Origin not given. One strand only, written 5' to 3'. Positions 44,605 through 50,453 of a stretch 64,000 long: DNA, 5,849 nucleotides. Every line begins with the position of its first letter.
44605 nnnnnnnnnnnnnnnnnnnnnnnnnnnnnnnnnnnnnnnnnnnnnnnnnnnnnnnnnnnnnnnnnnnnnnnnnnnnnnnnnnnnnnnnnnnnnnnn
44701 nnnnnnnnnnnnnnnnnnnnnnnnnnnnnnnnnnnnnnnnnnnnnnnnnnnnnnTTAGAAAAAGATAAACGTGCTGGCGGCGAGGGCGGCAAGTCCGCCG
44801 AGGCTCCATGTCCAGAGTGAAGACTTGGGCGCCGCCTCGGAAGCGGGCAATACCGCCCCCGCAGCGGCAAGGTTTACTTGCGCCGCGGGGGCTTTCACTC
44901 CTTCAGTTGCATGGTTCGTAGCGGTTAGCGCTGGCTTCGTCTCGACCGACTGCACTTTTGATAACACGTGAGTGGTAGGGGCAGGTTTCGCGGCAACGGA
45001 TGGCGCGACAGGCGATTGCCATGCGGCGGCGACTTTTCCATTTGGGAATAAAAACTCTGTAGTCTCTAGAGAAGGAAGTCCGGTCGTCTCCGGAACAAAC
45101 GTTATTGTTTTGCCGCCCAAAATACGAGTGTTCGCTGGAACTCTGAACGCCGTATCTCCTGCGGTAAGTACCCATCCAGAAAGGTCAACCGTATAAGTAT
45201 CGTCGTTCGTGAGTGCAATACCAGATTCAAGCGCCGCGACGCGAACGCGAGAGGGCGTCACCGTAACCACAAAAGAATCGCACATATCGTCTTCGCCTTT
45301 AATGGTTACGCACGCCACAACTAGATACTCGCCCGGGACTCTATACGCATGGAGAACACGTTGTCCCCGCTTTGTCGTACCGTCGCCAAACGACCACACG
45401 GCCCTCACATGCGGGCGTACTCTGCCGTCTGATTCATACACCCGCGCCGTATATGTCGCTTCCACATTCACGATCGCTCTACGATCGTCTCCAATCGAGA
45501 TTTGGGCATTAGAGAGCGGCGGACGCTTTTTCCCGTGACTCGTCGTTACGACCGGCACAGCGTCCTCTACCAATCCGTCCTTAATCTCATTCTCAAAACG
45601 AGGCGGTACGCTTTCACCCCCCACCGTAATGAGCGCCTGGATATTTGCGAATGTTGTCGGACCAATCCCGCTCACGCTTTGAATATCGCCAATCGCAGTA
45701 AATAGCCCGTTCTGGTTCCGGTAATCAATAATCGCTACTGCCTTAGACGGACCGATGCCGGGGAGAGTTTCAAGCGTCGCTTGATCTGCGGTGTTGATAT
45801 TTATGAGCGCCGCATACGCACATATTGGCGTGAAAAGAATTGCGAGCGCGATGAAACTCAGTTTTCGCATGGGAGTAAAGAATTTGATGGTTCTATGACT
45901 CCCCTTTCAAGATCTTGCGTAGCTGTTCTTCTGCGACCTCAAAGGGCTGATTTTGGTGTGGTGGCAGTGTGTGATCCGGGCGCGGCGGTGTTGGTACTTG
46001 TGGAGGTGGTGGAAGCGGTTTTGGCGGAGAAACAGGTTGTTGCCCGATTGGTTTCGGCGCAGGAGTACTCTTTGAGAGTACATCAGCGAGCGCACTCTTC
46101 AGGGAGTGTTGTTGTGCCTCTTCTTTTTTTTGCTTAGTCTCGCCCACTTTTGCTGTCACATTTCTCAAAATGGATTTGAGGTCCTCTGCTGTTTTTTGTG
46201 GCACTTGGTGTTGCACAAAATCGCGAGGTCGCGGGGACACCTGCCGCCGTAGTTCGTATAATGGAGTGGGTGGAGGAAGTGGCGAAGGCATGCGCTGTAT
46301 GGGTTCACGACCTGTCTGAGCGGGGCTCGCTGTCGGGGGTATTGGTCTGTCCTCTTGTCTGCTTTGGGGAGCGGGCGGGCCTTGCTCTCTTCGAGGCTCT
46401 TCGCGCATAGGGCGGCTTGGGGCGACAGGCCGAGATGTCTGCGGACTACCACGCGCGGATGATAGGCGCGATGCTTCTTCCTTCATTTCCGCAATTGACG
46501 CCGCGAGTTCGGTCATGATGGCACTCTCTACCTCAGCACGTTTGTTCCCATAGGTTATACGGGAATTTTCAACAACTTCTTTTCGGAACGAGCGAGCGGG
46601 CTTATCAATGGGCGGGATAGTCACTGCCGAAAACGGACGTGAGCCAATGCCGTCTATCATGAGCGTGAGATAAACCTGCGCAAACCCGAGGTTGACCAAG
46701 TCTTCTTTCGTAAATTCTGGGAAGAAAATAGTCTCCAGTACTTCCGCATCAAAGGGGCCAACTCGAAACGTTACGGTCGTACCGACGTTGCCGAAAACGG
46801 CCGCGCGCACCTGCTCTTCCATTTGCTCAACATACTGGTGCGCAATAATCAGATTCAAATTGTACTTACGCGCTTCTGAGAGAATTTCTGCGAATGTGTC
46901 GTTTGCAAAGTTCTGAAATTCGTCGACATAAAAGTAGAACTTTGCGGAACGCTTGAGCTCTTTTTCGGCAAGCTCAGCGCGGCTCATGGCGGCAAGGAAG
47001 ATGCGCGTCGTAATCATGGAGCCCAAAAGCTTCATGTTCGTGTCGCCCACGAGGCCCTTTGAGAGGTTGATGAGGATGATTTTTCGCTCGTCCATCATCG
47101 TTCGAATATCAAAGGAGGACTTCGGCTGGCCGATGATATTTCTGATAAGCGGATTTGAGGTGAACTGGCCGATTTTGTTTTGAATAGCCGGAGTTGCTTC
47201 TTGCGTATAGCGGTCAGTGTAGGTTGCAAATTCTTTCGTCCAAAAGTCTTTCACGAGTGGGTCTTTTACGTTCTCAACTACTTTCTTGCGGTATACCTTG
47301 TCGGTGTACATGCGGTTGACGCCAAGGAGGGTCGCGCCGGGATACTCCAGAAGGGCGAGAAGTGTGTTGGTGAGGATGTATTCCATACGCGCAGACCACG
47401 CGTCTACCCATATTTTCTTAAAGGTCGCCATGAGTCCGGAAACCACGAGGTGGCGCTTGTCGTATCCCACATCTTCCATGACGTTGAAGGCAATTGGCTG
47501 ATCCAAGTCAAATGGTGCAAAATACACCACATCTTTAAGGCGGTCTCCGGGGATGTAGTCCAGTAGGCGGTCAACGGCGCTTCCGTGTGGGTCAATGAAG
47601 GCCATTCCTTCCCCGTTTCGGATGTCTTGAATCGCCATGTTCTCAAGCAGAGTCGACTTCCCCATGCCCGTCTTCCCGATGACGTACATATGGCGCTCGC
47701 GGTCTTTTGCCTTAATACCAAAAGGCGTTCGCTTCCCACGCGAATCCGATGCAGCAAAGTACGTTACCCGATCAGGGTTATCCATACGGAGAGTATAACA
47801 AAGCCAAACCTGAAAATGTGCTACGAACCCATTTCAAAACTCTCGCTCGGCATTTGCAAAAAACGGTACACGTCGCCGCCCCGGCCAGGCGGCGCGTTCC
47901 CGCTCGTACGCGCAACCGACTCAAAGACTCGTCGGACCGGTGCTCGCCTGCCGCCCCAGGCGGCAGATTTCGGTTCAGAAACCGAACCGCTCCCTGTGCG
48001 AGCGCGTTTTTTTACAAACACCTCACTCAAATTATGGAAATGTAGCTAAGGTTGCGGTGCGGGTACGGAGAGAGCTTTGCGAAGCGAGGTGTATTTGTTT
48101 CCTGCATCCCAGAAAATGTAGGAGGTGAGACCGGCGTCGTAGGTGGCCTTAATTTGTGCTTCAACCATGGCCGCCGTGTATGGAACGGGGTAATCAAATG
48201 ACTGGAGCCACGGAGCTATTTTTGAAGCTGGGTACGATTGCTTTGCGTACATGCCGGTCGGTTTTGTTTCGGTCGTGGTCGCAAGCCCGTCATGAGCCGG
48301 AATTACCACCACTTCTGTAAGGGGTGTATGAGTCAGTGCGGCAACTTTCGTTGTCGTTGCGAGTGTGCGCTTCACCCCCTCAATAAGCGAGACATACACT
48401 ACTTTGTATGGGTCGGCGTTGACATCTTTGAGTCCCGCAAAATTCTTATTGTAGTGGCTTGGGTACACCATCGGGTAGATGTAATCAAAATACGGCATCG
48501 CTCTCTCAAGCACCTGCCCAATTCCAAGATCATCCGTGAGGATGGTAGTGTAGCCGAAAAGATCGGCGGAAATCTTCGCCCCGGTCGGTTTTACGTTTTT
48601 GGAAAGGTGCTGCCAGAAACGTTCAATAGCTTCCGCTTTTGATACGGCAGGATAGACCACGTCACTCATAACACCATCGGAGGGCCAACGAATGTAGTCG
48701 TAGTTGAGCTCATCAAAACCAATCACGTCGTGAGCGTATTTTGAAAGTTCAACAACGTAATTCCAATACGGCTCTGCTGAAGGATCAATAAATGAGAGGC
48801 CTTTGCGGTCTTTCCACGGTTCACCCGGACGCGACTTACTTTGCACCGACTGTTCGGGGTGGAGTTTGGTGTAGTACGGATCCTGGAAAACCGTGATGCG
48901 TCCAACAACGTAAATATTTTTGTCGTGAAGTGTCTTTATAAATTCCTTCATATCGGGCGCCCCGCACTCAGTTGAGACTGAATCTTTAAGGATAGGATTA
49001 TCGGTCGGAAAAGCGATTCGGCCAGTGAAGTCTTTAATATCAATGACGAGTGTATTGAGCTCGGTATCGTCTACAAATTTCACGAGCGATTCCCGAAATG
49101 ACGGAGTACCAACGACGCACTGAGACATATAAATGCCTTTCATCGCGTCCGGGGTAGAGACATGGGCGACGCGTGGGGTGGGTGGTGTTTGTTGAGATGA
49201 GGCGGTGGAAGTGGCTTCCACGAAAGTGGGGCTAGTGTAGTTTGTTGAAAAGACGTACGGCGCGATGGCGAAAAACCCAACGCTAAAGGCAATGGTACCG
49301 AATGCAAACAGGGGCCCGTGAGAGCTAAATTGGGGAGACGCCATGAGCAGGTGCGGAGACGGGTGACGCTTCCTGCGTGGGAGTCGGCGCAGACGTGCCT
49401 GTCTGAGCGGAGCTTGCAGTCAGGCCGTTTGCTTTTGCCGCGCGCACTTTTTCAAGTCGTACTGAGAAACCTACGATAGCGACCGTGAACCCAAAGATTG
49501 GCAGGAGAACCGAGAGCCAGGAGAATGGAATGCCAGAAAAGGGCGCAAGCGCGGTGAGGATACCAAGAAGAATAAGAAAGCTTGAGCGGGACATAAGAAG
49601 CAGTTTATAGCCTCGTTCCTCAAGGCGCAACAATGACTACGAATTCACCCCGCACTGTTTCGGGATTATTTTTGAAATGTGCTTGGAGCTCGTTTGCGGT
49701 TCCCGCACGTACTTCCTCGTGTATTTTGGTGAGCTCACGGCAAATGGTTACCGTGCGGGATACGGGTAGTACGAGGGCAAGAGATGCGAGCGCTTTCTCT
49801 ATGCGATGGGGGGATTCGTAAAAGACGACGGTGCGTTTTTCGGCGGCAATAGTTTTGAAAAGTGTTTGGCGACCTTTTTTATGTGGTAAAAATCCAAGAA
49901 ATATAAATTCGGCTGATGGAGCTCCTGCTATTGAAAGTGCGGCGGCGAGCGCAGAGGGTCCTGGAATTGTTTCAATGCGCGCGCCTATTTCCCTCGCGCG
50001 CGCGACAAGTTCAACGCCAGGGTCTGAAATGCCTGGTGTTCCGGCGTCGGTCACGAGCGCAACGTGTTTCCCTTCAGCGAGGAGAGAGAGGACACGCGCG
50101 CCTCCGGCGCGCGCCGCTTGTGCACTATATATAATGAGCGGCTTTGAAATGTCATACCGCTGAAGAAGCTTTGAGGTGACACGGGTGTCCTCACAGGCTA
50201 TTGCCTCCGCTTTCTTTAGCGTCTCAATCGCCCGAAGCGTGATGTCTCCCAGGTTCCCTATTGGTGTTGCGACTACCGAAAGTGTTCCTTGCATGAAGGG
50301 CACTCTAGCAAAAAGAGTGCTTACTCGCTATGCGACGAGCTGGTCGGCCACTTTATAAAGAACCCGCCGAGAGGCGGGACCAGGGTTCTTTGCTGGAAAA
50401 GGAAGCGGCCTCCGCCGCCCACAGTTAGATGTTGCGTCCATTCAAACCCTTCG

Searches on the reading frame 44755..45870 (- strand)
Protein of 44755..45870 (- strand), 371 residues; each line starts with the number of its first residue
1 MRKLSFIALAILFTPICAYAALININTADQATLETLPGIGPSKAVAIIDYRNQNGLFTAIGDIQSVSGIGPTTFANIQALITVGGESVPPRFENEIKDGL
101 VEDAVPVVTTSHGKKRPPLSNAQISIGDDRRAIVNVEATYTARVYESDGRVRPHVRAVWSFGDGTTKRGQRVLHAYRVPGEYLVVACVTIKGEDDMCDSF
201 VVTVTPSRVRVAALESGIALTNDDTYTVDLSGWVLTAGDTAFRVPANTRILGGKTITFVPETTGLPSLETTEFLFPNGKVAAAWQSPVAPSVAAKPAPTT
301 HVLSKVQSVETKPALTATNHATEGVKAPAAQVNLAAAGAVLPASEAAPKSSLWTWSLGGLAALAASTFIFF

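Call 67: search_protein_families(library=pfam, proteins=[window:44755-45870:-], max_evalue=0.0001)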
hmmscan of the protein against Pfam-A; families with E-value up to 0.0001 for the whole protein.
window:44755-45870:- (371 aa): 6 families
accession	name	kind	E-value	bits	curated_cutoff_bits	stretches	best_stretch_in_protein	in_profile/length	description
PF12836.13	HHH_3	-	1e-17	64.4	27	1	22-81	5-64/65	Helix-hairpin-helix motif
PF18911.6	PKD_4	-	4.3e-09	36.8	27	1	135-204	15-85/85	PKD domain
PF00633.29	HHH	-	4.1e-08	33.1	24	1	22-50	2-30/30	Helix-hairpin-helix motif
PF00801.26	PKD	-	9.4e-06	26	23.5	1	154-184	29-61/80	PKD domain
PF14520.12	HHH_5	-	3.5e-05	24.6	27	0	7-49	14-53/57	Helix-hairpin-helix domain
PF03934.19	T2SSK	-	4.6e-05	24.1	24.2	0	23-82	1-61/63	Type II secretion system (T2SS), protein K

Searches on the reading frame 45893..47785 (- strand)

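Call 67: search_protein_families(library=pfam, proteins=[window:45893-47785:-], max_evalue=0.0001)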
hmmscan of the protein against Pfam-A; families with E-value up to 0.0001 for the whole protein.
window:45893-47785:- (630 aa): 4 families
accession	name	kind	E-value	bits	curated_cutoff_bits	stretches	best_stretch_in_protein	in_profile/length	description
PF10412.15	TrwB_AAD_bind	-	6.4e-10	38.9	20.5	1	27-343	12-311/387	Type IV secretion-system coupling protein DNA-binding domain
PF12696.13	TraG-D_C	-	2e-06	28.2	22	1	283-350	2-72/126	TraM recognition site of TraD and TraG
PF13401.12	AAA_22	-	4.7e-06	27.4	27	0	29-54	4-29/130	AAA domain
PF01935.23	DUF87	-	7.6e-05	23.3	23.2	0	18-73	10-67/220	Helicase HerA, central domain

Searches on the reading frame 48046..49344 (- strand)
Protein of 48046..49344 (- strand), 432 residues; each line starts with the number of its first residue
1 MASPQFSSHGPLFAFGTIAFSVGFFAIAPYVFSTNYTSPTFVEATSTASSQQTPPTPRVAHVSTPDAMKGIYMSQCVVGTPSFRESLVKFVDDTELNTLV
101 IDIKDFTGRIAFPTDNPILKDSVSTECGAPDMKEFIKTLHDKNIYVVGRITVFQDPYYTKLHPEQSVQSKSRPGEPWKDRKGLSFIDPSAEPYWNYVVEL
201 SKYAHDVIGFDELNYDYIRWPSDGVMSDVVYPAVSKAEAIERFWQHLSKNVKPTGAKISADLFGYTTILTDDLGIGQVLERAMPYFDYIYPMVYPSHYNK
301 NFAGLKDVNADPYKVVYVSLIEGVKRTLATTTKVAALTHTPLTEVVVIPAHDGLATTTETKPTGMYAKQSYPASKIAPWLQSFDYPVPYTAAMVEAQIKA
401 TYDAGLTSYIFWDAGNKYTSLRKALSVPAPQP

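Call 30: search_protein_families(library=pfam, proteins=[window:48046-49344:-], max_evalue=0.001)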
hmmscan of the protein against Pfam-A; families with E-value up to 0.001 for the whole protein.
window:48046-49344:- (432 aa): 2 families
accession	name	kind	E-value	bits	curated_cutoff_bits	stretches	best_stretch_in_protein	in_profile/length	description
PF13200.12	DUF4015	-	3.9e-81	273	27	2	70-333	1-265/313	Putative glycosyl hydrolase domain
PF14871.12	GHL6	-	0.0003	21.5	35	1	85-171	3-85/132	Hypothetical glycosyl hydrolase 6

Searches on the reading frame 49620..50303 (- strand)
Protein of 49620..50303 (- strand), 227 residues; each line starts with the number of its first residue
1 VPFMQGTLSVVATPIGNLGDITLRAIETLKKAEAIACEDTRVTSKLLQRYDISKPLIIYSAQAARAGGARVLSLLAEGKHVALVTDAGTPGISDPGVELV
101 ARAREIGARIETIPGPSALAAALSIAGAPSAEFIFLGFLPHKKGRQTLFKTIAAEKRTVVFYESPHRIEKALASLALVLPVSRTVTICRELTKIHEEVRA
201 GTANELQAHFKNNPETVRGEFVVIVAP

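Call 30: search_protein_families(library=pfam, proteins=[window:49620-50303:-], max_evalue=0.001)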
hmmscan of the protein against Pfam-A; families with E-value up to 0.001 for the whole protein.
window:49620-50303:- (227 aa): 1 family
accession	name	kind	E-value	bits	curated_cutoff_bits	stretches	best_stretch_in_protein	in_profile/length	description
PF00590.25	TP_methylase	-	3.6e-33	115.8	27.8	1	7-206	1-211/212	Tetrapyrrole (Corrin/Porphyrin) Methylases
